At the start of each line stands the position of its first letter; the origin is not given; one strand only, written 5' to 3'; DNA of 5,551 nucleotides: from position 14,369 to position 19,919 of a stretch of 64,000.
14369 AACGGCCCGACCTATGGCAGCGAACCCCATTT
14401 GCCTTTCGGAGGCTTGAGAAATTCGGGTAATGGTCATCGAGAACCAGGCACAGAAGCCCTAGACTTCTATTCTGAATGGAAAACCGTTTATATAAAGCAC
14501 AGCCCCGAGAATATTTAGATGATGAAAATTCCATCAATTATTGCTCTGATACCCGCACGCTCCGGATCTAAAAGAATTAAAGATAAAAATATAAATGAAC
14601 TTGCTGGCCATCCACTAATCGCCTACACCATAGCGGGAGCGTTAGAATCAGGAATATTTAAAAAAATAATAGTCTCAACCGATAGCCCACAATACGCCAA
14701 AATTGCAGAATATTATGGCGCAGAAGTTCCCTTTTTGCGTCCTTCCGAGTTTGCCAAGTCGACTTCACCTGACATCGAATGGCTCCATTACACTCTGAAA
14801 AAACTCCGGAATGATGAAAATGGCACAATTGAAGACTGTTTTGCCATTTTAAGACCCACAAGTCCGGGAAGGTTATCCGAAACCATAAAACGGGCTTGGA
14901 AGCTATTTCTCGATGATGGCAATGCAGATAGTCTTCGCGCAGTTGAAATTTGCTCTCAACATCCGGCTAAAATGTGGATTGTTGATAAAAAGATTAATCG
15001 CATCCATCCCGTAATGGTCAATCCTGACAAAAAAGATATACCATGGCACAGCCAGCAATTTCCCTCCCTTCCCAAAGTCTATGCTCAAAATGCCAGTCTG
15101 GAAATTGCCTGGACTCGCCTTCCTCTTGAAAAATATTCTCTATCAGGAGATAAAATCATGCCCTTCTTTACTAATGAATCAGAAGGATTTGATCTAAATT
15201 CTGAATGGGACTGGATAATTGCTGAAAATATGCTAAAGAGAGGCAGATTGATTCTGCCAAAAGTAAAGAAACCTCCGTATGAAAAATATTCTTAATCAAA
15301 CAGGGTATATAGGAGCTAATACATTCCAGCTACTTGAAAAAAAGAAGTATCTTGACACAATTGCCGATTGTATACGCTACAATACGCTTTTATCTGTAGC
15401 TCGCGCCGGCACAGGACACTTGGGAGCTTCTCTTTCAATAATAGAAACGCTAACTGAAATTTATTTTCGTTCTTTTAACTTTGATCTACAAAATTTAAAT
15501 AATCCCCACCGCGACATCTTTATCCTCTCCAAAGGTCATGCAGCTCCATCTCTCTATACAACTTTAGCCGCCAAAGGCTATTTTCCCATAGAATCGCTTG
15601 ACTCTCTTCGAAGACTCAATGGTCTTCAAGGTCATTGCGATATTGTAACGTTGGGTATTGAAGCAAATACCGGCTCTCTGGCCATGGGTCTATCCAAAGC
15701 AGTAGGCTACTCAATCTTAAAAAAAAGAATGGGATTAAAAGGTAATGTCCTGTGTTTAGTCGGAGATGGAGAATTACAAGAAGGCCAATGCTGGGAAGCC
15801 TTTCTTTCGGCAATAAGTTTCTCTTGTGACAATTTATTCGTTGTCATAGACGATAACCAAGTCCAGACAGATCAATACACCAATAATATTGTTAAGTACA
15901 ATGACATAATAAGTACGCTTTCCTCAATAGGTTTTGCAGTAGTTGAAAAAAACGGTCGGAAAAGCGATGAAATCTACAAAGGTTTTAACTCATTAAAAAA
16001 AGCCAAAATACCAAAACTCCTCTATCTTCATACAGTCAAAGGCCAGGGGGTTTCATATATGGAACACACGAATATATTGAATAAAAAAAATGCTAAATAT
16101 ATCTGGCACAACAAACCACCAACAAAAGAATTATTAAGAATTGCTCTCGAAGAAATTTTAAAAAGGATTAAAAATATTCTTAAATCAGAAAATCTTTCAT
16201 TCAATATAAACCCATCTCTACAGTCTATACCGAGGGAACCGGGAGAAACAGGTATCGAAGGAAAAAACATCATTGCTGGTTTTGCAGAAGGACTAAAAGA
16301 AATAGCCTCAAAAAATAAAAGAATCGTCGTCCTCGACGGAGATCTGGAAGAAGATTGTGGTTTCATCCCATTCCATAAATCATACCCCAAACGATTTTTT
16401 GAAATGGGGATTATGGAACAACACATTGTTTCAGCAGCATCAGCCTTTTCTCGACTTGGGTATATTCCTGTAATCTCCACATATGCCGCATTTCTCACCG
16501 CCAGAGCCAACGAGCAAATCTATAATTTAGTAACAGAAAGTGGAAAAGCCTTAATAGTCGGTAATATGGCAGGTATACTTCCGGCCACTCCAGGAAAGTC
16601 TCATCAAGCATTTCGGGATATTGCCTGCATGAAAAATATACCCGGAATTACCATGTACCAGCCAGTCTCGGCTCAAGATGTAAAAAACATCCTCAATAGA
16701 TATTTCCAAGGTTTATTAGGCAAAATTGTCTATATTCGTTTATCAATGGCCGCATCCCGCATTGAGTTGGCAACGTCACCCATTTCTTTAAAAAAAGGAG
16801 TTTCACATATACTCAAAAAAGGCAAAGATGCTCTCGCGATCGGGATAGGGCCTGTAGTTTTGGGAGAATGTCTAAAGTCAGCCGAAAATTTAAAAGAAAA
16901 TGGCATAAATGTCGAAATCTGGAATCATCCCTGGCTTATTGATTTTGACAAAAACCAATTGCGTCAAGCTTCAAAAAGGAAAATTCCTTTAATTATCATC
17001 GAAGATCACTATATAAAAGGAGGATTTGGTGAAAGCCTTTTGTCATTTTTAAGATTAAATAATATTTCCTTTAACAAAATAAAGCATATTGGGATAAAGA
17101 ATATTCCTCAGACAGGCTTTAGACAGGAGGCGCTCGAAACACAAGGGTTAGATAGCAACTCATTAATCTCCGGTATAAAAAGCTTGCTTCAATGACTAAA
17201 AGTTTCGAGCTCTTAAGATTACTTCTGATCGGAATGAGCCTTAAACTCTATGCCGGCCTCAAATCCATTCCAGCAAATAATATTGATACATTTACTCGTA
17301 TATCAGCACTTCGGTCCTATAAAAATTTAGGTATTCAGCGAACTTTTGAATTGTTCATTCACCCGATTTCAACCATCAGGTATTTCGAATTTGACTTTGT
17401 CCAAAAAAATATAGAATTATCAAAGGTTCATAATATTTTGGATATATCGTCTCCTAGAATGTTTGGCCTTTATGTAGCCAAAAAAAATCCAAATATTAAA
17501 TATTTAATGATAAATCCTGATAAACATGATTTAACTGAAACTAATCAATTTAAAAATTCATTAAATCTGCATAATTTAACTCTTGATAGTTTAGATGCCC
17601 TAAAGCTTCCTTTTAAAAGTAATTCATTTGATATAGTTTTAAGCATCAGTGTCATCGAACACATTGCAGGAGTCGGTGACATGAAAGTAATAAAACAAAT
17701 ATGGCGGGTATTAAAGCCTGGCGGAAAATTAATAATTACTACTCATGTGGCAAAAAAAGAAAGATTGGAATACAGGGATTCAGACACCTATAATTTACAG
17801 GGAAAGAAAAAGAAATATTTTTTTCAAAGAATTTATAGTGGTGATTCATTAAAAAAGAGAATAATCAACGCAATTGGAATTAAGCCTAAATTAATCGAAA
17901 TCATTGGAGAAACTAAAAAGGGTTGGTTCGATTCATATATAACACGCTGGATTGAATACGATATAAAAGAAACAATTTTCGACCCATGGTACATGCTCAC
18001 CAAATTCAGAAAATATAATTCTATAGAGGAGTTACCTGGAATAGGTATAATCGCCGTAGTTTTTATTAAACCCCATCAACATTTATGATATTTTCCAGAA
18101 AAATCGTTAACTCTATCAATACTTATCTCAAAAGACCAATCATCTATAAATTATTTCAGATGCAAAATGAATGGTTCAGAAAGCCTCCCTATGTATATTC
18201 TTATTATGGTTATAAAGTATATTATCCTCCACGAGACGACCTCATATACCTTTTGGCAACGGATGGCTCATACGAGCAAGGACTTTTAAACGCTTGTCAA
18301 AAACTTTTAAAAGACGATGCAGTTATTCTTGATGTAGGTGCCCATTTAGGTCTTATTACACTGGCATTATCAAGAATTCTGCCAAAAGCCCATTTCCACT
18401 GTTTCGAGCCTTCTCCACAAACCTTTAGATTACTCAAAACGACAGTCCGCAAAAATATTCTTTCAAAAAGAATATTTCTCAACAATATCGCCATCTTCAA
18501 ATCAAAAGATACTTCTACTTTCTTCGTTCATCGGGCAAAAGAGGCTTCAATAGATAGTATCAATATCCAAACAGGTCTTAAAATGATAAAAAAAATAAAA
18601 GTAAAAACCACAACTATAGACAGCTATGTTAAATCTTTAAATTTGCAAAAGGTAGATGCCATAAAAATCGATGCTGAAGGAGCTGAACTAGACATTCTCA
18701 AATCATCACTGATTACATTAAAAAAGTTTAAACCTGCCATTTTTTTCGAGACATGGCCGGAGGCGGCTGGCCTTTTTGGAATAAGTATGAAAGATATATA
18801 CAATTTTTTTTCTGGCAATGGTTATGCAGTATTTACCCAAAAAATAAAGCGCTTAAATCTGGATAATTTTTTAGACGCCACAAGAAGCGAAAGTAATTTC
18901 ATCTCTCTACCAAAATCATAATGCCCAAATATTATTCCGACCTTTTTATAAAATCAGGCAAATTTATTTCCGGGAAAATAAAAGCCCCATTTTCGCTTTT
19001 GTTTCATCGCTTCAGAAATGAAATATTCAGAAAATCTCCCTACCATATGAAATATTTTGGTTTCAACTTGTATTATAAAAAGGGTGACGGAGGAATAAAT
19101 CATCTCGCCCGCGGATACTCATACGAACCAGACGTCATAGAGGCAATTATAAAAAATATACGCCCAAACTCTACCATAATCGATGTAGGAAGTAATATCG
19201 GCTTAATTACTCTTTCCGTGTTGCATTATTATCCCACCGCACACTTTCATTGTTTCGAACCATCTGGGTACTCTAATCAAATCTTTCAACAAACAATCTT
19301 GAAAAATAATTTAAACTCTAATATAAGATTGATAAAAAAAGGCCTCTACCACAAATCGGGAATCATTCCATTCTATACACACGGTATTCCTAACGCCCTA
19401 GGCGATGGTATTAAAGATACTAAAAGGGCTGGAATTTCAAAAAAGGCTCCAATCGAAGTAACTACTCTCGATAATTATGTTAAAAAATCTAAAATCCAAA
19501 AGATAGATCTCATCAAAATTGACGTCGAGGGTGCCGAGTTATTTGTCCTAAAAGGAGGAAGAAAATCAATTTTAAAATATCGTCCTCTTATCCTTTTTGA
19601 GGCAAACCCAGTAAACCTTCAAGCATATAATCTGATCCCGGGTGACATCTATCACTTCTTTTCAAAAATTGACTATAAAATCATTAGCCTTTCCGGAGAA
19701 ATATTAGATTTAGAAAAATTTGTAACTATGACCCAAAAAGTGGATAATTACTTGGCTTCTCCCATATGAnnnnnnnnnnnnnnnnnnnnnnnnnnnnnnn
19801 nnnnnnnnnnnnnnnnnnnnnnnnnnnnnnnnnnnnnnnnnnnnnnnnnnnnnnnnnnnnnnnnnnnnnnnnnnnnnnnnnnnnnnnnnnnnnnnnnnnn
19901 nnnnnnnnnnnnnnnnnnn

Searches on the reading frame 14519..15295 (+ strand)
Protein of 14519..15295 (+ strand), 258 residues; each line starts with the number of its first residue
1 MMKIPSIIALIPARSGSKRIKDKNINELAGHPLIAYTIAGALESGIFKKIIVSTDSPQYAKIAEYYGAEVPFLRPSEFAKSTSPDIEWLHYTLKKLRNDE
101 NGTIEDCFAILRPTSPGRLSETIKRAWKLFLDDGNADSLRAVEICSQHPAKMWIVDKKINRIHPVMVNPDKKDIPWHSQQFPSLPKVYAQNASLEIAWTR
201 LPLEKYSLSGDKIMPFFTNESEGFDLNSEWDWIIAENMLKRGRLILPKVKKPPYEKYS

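Call 8: search_protein_families(library=pfam, proteins=[window:14519-15295:+], max_evalue=0.001)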
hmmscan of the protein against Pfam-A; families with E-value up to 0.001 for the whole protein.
window:14519-15295:+ (258 aa): 1 family
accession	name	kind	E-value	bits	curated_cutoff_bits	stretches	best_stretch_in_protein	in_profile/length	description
PF02348.25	CTP_transf_3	-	1.3e-21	77.9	22.6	1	8-78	1-71/217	Cytidylyltransferase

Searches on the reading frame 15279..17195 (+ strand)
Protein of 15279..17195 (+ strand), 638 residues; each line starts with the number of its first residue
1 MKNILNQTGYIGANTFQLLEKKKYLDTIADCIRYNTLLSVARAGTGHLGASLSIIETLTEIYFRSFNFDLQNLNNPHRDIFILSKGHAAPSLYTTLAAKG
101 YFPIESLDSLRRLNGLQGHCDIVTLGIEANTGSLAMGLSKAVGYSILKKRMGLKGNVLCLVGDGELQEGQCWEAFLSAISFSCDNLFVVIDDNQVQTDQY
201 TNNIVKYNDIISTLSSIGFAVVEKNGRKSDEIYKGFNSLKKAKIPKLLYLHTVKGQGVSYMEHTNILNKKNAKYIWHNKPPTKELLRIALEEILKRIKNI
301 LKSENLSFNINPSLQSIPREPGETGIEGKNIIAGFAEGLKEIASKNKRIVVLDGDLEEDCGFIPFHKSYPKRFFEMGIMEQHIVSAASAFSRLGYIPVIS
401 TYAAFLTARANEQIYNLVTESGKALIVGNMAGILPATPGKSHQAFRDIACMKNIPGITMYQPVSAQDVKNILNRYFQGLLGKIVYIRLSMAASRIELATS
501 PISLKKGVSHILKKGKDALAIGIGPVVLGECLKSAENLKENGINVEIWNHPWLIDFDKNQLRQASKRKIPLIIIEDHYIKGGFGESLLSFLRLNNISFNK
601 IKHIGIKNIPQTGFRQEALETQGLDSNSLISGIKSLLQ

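Call 8: search_protein_families(library=pfam, proteins=[window:15279-17195:+], max_evalue=0.001)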
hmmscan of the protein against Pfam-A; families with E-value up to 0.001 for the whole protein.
window:15279-17195:+ (638 aa): 4 families
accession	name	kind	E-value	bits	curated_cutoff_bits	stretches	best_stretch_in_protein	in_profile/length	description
PF00456.26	Transketolase_N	-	2.5e-28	99.5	22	1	28-260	5-251/334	Transketolase, thiamine diphosphate binding domain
PF02779.29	Transket_pyr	-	7.2e-21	75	27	1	332-489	6-168/174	Transketolase, pyrimidine binding domain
PF02780.25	Transketolase_C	-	4.6e-16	59.3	25.9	1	510-627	4-122/124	Transketolase, C-terminal domain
PF13292.11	DXP_synthase_N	-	2.6e-12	47.1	21.2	1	22-207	15-185/274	1-deoxy-D-xylulose-5-phosphate synthase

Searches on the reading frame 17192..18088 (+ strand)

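Call 8: search_protein_families(library=pfam, proteins=[window:17192-18088:+], max_evalue=0.001)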
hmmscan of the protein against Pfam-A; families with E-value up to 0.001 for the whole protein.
window:17192-18088:+ (298 aa): 7 families
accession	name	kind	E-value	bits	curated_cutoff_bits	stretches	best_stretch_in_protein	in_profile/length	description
PF08241.18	Methyltransf_11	-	2.1e-12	48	21.2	1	103-182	20-95/95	Methyltransferase domain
PF13847.12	Methyltransf_31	-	7.3e-11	42.4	27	1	95-192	21-119/145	Methyltransferase domain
PF08242.18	Methyltransf_12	-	9.5e-10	39.5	30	1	93-180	12-98/98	Methyltransferase domain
PF13649.12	Methyltransf_25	-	1.7e-09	38.7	27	1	94-178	14-97/97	Methyltransferase domain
PF20922.3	Anamorsin_N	-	6e-06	26.5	27.1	1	131-190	36-95/163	Anamorsin, N-terminal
PF01209.24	Ubie_methyltran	-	2.9e-05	24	20.1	1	125-183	96-152/233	ubiE/COQ5 methyltransferase family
PF13489.12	Methyltransf_23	-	0.00012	22.3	27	1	125-189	61-123/164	Methyltransferase domain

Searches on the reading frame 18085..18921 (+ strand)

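Call 8: search_protein_families(library=pfam, proteins=[window:18085-18921:+], max_evalue=0.001)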
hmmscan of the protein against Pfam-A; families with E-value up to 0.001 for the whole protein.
window:18085-18921:+ (278 aa): 2 families
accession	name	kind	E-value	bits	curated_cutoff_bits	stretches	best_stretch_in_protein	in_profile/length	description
PF05050.19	Methyltransf_21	-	1.5e-16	61.5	22.7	1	83-247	1-171/173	Methyltransferase FkbM domain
PF05575.17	V_cholerae_RfbT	-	0.00026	20.9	27.9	1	60-209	62-211/286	Vibrio cholerae RfbT protein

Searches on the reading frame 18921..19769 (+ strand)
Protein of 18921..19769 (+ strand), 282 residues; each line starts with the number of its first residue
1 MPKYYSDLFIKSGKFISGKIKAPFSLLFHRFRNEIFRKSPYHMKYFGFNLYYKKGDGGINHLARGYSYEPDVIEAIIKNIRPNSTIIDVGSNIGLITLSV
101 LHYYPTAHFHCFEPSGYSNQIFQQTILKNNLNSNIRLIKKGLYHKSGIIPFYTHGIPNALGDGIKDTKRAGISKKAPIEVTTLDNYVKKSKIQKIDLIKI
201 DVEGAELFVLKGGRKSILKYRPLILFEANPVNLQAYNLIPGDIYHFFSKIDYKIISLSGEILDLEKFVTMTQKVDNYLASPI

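Call 8: search_protein_families(library=pfam, proteins=[window:18921-19769:+], max_evalue=0.001)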
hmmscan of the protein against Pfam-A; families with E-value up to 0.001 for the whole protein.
window:18921-19769:+ (282 aa): 1 family
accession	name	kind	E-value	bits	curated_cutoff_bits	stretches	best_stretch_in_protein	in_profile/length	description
PF05050.19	Methyltransf_21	-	1.1e-16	61.9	22.7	1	88-236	1-155/173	Methyltransferase FkbM domain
